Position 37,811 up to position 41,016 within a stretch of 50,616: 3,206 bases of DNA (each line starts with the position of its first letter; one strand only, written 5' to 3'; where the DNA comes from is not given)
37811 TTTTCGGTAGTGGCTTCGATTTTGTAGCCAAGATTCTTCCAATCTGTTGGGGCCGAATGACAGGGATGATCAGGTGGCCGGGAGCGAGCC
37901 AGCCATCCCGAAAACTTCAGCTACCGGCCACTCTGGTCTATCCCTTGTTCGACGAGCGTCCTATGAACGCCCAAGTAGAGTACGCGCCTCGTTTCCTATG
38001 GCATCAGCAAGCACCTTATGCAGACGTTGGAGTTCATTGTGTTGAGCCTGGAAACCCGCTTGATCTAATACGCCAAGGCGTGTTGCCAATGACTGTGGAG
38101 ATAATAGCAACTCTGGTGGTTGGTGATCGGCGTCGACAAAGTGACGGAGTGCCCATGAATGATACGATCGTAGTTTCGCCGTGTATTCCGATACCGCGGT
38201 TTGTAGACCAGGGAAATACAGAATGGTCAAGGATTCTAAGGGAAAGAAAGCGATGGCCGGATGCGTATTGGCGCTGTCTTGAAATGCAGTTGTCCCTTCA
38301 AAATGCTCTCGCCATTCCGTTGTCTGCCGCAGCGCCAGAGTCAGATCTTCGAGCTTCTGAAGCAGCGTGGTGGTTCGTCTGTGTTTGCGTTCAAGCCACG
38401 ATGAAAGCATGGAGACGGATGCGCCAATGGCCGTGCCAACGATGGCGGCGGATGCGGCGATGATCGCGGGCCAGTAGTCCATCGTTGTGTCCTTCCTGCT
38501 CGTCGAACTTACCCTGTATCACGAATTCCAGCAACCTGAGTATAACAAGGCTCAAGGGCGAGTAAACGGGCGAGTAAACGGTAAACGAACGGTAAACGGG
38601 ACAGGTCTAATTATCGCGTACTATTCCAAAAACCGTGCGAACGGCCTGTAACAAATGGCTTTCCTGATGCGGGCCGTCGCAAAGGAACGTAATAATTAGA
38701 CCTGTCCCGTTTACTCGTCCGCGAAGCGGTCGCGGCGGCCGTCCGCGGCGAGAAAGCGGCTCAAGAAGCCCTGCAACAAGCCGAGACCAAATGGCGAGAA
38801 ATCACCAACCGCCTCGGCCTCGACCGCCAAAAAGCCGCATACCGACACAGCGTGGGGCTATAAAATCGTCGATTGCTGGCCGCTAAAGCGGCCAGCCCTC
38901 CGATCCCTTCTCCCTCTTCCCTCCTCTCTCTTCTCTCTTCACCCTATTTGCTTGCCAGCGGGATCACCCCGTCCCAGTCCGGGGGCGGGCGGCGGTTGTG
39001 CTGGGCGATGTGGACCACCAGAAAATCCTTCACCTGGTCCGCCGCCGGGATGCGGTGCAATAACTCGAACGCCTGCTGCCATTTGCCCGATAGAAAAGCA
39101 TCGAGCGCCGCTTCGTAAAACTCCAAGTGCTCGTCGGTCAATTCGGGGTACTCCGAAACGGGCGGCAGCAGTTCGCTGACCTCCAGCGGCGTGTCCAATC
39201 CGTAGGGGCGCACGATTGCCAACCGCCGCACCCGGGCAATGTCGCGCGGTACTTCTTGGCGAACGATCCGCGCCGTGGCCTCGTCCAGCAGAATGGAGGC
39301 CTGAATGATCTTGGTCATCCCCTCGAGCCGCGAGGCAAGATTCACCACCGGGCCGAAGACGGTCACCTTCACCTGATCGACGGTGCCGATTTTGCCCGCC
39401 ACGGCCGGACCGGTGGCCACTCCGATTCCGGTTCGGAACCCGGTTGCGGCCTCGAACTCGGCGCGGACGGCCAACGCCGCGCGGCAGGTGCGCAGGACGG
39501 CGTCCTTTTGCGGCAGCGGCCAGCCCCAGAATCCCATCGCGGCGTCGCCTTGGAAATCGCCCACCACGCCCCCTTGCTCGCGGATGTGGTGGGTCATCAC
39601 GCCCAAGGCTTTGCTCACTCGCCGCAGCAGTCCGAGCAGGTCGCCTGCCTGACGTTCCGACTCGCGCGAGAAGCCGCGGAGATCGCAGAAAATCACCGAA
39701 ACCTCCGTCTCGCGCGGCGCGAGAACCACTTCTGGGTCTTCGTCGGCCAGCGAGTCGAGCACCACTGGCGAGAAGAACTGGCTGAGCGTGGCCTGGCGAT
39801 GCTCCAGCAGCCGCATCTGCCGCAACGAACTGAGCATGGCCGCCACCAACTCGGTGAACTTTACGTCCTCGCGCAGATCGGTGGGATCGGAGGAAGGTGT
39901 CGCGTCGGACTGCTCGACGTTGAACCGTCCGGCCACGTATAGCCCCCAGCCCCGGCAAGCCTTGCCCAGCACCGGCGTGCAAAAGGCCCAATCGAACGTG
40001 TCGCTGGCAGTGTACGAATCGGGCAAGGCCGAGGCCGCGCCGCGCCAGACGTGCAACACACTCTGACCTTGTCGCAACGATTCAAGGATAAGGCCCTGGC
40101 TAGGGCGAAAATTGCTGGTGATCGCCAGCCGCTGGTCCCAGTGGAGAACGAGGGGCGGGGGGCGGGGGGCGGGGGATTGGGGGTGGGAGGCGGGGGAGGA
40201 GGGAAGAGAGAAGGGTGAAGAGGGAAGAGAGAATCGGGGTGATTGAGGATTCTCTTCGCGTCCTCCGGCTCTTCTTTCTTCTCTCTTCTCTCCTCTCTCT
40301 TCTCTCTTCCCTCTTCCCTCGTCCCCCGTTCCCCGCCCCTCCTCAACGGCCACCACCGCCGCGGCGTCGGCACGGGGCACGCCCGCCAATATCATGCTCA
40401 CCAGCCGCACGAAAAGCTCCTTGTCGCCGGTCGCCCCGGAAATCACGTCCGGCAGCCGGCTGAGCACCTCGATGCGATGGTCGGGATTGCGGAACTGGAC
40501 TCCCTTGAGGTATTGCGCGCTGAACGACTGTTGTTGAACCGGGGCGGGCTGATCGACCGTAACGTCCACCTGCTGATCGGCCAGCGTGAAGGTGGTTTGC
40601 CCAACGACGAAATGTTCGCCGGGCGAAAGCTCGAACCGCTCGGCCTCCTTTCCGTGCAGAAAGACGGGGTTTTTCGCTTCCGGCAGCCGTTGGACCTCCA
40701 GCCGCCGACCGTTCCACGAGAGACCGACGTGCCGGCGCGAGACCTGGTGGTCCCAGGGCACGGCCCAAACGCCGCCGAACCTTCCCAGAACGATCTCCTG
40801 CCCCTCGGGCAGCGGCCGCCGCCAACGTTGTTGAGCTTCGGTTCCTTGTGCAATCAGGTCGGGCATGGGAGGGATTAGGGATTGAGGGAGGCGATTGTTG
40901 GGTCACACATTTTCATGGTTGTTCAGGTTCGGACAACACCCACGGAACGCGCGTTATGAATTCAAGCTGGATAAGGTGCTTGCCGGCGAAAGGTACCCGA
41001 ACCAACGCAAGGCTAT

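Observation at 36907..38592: Unassigned two-gene cargo (single-TM protein plus T5orf172/GIY-YIG-like protein) bracketed by inverted REPs: candidate novel defence or addiction module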

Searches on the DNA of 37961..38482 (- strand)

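Call 100: search_with_rna_model(model_id=R1, sources=[L028, L029, L030, L032, L033, L034, L035, L036, L037, L038, L039, L040, L041, L042, L043, L044, L045, L046, L047, L048, L049, L050, L051, L052, L053, L054, L055, L056, L057, L058], max_evalue=0.01)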
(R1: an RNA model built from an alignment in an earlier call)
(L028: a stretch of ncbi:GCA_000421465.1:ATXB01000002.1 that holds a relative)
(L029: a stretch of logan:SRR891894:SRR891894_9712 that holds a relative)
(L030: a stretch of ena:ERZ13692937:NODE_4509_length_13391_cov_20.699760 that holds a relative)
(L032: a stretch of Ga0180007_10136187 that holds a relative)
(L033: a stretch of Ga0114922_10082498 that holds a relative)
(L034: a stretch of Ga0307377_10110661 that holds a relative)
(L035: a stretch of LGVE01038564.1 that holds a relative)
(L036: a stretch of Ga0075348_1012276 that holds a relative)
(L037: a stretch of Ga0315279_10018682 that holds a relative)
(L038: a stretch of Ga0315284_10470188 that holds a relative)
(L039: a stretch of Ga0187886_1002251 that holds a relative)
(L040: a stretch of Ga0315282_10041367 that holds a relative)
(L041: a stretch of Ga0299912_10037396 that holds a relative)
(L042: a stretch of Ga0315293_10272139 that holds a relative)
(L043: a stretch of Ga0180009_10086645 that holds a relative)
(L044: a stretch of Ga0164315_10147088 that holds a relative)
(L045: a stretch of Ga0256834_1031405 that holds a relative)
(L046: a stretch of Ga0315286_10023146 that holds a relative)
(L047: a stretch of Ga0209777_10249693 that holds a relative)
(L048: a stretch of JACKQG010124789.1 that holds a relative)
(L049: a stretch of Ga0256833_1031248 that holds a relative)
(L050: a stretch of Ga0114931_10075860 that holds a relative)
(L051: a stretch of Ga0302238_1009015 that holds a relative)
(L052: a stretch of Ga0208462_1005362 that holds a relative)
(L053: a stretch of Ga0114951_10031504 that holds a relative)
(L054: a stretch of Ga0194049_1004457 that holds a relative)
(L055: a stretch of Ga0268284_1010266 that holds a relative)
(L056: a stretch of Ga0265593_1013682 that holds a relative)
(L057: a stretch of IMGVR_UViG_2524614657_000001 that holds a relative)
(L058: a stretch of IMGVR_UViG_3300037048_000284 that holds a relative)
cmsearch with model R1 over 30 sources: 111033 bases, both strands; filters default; matches with E-value up to 0.01: 51.
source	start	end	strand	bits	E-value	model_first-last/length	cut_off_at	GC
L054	2814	2904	+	63.8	8.6e-17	1-60/60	no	0.67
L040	4114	4177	+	62.6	1.9e-16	1-60/60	no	0.66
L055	24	113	+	61.9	3.3e-16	1-60/60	no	0.64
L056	37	126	+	61.9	3.3e-16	1-60/60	no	0.64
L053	658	748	+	60.4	9.2e-16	1-60/60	no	0.66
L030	1802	1862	+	59.3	2e-15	1-60/60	no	0.64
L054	755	845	+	57.8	5.5e-15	1-60/60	no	0.67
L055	1624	1714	+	57.8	5.5e-15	1-60/60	no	0.67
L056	1637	1727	+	57.8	5.5e-15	1-60/60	no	0.67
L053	3181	3273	+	56.7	1.3e-14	1-60/60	no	0.61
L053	1312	1401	+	53.6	1.1e-13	1-60/60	no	0.67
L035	505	602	+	50.3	1.1e-12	1-60/60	no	0.47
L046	1666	1729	+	49.8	1.5e-12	1-60/60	no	0.58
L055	999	1060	+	49.7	1.7e-12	1-60/60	no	0.63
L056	1012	1073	+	49.7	1.7e-12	1-60/60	no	0.63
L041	2575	2659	+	49.2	2.4e-12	1-60/60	no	0.52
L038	850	921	+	48.5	4e-12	1-60/60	no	0.56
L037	1722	1783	+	46.5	1.6e-11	1-60/60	no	0.52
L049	2672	2795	+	46.3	1.9e-11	1-60/60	no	0.49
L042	846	904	+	42.2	3.2e-10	1-60/60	no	0.53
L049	1590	1719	+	41.1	7.1e-10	1-60/60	no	0.48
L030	4931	4990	+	39.9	1.7e-09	1-60/60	no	0.5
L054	2154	2214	+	39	3.2e-09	1-60/60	no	0.57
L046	3897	3990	+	37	1.3e-08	1-60/60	no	0.56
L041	2009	2060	+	36.8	1.5e-08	4-57/60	no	0.48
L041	1284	1341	+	36.4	1.9e-08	4-57/60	no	0.59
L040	3484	3558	+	36.4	2e-08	1-60/60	no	0.59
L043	283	402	+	35.7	3.3e-08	1-60/60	no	0.46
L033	2397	2467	+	34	1.1e-07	1-60/60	no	0.51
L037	5184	5256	+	33.5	1.5e-07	1-60/60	no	0.59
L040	2601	2686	+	33.5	1.6e-07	1-60/60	no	0.58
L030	6605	6652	+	32.9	2.3e-07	1-60/60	no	0.56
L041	2969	3049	+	32.3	3.5e-07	4-57/60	no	0.53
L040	2042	2099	+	30.5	1.3e-06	1-60/60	no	0.57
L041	711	766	+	29.1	3.4e-06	5-56/60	no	0.55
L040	321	412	+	28.4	5.6e-06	1-60/60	no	0.53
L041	4051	4107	+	28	7.5e-06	1-60/60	no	0.44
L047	961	1004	+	27.3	1.2e-05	5-56/60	no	0.5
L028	366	431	-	26.7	1.9e-05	1-60/60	no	0.58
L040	1575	1632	+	25.1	5.4e-05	1-60/60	no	0.52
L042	225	335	+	23.5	0.00017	1-60/60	no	0.52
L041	231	314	+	23.1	0.00024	1-60/60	no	0.61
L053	658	748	-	21.2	0.00086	1-60/60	no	0.66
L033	1822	1887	+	21.2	0.00088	4-57/60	no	0.52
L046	846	899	+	20.8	0.0012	1-60/60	no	0.54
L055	24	113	-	20.2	0.0017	1-60/60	no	0.64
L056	37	126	-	20.2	0.0017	1-60/60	no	0.64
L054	755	845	-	20.2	0.0017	1-60/60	no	0.67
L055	1624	1714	-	20.2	0.0017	1-60/60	no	0.67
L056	1637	1727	-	20.2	0.0017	1-60/60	no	0.67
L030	5487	5554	+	20.1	0.0019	1-60/60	no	0.65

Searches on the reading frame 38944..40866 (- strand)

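Call 6: search_protein_families(library=pfam, proteins=[window:38944-40866:-], max_evalue=1)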
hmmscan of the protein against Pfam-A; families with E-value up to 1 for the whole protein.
window:38944-40866:- (640 aa): 3 families
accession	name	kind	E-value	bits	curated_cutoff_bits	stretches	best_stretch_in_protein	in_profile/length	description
PF00211.25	Guanylate_cyc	-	1.7e-09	37.9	21.9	1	384-536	4-156/183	Adenylate and Guanylate cyclase catalytic domain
PF16697.10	Yop-YscD_cpl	-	3.6e-05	24.4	33.2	1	38-99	32-94/94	Inner membrane component of T3SS, cytoplasmic domain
PF00498.31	FHA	-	0.14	13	20.7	1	37-89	14-67/67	FHA domain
